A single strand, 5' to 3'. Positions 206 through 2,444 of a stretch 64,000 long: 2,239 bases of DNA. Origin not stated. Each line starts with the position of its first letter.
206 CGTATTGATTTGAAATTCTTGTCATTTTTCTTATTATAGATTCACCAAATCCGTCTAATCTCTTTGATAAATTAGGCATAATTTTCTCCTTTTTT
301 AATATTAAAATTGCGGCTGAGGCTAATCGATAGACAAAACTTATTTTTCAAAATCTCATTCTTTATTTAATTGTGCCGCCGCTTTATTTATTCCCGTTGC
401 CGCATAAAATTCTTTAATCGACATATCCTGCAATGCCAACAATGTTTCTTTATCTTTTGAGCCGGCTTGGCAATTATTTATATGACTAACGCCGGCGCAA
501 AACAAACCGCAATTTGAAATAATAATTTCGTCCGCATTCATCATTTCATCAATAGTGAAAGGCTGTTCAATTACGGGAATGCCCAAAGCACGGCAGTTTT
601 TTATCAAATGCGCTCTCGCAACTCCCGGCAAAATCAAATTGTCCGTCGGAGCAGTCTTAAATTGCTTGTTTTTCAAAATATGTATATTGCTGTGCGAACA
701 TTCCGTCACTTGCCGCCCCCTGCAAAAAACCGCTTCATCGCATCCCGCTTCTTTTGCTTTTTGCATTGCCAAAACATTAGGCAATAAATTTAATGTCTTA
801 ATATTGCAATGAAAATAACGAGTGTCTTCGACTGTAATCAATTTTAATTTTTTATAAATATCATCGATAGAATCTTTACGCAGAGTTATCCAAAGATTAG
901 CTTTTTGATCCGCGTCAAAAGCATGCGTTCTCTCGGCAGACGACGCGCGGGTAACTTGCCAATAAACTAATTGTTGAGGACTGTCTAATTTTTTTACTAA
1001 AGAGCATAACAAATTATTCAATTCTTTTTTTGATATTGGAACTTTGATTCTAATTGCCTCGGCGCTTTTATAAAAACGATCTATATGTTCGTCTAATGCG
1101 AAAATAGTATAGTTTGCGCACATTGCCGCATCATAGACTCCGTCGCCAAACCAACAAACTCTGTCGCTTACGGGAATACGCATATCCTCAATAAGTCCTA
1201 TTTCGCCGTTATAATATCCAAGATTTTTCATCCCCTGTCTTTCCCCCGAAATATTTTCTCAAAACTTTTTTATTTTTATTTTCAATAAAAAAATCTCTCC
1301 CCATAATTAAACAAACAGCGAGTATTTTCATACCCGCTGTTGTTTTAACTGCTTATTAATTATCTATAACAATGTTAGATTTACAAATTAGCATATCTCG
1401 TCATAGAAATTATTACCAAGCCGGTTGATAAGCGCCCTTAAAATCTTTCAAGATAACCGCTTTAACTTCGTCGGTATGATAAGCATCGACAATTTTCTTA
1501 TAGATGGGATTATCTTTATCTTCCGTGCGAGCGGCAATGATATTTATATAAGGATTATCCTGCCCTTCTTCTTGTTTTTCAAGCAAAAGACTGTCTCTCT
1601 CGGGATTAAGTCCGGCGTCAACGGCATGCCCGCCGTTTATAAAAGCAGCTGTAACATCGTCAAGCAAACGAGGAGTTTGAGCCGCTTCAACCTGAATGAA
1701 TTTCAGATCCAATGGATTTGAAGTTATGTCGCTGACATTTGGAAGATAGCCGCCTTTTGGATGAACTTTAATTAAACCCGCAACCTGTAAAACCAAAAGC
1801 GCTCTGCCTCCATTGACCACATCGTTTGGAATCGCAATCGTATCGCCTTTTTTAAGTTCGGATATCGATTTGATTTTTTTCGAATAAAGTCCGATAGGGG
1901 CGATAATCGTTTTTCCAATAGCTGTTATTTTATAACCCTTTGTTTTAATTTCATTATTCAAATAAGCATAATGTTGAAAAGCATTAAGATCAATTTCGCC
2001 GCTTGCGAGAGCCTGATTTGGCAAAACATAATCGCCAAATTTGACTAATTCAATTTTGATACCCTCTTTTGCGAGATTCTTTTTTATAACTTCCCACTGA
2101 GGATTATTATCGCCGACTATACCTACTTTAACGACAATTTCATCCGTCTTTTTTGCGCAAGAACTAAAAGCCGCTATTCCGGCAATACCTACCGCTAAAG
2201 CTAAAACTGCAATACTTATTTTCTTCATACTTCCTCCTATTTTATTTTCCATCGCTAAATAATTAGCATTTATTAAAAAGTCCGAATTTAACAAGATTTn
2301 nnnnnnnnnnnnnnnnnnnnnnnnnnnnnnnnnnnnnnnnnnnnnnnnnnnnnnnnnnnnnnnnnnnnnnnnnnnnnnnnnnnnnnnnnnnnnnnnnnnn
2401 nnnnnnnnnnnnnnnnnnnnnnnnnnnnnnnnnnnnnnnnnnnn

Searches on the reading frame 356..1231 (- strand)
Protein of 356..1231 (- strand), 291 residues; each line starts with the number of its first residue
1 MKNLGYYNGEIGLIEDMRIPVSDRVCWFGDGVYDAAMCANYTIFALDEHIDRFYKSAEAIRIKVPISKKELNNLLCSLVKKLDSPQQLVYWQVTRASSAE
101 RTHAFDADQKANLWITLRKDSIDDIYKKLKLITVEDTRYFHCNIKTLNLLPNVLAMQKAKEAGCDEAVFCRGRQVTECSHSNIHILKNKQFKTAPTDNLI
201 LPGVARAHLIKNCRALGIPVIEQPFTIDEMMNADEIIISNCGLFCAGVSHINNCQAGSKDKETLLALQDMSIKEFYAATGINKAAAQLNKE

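Call 14: search_protein_families(library=pfam, proteins=[window:356-1231:-])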
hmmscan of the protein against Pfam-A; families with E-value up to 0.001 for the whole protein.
window:356-1231:- (291 aa): 1 family
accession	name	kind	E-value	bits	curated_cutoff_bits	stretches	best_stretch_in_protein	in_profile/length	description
PF01063.24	Aminotran_4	-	5.2e-46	157.7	28.5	1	31-251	1-223/223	Amino-transferase class IV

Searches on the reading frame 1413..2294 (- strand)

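Call 14: search_protein_families(library=pfam, proteins=[window:1413-2294:-])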
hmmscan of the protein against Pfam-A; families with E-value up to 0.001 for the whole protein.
window:1413-2294:- (293 aa): 1 family
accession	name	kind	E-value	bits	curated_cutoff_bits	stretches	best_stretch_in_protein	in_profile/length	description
PF03180.19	Lipoprotein_9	-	2.6e-88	295.6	27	1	55-293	1-236/236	NlpA lipoprotein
